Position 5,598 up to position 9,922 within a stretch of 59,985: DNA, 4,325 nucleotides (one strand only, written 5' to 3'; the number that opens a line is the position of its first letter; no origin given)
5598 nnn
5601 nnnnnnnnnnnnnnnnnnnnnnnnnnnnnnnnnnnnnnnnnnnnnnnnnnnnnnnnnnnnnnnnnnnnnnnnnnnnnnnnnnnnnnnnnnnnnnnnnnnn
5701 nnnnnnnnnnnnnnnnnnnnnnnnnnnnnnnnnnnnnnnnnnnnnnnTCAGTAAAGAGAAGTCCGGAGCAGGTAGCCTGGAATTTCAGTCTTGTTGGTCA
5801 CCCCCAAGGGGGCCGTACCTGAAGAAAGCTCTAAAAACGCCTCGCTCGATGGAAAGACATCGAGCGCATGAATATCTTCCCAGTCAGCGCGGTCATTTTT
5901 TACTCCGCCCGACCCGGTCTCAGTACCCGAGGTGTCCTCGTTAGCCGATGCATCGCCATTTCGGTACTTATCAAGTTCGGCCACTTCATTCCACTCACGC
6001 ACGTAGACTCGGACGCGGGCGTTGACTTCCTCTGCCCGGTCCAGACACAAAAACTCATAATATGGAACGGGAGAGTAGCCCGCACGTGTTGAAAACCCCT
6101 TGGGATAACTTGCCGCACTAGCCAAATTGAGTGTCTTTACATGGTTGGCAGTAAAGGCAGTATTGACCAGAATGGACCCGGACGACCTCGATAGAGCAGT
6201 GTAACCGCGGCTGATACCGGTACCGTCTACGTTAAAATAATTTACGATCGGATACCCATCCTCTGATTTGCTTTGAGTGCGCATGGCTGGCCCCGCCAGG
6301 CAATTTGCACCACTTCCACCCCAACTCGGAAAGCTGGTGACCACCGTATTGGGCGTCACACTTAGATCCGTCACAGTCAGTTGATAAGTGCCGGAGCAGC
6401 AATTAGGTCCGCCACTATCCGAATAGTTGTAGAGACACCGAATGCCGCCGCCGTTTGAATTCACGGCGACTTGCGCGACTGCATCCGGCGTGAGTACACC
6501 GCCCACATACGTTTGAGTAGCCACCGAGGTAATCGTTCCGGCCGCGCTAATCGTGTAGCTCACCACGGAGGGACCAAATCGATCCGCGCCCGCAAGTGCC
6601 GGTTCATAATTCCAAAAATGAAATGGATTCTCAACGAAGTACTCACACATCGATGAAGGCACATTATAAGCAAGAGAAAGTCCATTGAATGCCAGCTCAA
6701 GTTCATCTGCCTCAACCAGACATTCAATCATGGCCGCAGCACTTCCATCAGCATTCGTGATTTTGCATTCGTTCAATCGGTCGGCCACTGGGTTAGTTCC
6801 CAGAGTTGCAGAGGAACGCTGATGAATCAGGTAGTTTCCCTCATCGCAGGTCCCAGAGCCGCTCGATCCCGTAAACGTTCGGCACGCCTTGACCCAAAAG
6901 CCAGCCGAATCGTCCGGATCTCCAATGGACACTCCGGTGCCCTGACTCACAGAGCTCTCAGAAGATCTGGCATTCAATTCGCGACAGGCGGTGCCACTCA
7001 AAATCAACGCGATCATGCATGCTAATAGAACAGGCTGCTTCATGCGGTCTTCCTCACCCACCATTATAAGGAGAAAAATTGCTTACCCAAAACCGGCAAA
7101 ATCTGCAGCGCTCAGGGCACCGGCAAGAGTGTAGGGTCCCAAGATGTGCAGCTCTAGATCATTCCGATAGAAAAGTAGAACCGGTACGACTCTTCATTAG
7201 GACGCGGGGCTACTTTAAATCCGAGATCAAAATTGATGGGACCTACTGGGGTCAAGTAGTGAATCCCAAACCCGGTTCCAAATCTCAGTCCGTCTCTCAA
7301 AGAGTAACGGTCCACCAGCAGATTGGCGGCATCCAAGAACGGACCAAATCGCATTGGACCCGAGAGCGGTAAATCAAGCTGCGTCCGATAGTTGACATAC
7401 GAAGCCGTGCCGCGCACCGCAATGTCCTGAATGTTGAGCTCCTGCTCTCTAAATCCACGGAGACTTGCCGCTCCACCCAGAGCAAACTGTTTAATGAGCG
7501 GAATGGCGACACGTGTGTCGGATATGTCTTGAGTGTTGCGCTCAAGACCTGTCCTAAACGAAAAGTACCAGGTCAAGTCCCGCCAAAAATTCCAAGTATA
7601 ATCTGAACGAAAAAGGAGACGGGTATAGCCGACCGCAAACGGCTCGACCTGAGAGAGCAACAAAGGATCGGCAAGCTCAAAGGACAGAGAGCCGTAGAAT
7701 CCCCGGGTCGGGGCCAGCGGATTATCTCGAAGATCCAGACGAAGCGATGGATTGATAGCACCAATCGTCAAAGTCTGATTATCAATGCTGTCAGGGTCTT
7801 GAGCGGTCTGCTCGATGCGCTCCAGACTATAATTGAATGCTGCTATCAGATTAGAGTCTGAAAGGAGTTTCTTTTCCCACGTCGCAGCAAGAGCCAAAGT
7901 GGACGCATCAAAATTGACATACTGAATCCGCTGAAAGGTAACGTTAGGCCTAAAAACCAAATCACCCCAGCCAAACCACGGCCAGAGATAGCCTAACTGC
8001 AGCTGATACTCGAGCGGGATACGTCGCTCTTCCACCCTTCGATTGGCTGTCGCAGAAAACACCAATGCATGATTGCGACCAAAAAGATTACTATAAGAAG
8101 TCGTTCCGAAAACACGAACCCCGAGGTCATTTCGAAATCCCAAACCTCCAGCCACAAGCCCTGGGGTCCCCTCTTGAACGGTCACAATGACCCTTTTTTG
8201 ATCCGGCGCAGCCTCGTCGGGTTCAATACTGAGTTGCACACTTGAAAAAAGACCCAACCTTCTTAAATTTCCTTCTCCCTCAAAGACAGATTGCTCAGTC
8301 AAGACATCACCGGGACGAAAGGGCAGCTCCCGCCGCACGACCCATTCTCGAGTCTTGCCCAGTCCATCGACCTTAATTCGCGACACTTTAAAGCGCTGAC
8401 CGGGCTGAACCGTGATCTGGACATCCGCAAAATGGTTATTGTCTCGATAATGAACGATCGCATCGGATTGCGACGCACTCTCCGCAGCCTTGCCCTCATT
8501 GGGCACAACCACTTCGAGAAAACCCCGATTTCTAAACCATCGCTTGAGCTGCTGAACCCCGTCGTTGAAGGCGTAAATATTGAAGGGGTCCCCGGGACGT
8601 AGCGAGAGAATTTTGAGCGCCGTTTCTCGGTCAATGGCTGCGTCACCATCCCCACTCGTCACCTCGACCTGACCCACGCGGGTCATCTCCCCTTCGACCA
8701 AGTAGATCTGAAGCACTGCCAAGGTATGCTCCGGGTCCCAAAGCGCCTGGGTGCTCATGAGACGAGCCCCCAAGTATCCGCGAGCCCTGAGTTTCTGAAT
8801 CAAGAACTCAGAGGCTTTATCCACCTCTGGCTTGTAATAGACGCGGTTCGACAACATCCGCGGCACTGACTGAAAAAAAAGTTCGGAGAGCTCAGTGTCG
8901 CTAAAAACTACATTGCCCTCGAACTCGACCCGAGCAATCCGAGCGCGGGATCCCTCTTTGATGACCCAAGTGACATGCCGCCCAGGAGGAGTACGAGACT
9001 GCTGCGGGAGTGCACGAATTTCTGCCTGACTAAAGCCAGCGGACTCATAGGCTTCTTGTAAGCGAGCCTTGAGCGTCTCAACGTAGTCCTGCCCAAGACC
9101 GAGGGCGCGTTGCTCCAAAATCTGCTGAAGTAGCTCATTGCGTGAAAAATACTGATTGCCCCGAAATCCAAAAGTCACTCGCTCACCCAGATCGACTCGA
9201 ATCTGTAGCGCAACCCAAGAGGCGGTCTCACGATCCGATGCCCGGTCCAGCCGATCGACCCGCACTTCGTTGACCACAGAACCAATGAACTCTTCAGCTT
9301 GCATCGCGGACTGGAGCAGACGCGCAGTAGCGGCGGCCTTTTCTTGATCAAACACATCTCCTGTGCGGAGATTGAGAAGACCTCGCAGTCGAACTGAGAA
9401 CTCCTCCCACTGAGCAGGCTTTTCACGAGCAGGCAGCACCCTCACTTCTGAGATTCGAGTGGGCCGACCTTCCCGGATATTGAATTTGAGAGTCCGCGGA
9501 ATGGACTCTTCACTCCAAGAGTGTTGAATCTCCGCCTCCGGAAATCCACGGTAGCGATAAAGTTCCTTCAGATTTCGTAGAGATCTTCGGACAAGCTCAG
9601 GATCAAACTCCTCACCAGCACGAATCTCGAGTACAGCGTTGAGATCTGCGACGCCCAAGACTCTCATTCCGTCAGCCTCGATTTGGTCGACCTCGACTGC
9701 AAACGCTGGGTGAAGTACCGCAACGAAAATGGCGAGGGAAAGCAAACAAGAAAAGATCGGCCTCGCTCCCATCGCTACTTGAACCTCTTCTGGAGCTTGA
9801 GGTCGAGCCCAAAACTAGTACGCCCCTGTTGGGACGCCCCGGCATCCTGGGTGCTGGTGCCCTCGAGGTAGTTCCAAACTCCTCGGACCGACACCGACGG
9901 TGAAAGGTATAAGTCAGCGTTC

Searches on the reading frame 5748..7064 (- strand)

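Call 41: search_protein_families(library=pfam, proteins=[window:5748-7064:-], max_evalue=0.001)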
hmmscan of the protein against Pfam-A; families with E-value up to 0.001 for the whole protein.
window:5748-7064:- (438 aa): 0 families

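Call 63: search_protein_families(library=pfam, proteins=[window:5748-7064:-], max_evalue=5)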
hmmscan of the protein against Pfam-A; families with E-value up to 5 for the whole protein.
window:5748-7064:- (438 aa): 1 family
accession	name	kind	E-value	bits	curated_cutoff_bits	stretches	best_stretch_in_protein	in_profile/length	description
PF03730.19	Ku_C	-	0.12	13.4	23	1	340-383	36-82/90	Ku70/Ku80 C-terminal arm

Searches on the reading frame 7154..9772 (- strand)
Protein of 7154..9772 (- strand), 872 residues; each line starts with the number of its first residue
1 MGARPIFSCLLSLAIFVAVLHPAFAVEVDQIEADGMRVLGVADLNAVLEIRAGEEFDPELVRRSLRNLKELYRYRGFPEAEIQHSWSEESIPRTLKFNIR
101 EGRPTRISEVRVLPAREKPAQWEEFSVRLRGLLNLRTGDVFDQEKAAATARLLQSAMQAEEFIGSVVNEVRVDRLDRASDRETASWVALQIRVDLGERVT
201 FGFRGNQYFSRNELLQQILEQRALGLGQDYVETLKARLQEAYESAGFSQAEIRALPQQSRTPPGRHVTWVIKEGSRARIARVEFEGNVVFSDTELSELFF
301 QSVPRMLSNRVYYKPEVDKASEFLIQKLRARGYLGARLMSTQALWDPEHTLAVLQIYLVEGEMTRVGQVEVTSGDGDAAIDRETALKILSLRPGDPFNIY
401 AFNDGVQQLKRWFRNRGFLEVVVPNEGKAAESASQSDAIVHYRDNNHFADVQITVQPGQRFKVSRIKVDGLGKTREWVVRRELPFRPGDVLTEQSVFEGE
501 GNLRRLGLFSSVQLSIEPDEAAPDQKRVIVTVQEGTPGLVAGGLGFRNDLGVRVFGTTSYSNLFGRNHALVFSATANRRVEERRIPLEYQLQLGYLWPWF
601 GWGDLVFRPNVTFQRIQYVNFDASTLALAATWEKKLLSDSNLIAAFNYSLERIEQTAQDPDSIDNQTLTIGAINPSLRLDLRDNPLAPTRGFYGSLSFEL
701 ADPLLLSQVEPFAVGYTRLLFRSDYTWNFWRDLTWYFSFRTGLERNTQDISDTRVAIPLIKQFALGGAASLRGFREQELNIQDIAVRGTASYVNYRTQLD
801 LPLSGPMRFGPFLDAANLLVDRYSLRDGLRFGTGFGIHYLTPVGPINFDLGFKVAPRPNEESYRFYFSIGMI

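Call 41: search_protein_families(library=pfam, proteins=[window:7154-9772:-], max_evalue=0.001)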
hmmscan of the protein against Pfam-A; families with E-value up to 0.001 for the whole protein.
window:7154-9772:- (872 aa): 3 families
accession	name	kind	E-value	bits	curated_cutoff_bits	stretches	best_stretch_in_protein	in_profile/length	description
PF07244.20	POTRA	-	9.4e-45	151.7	21.3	4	462-535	2-79/79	Surface antigen variable number repeat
PF01103.29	Omp85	-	1.4e-32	114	24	1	562-870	1-322/325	Omp85 superfamily domain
PF08479.16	POTRA_2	-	1.5e-06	28.4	24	0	27-80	2-55/76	POTRA domain, ShlB-type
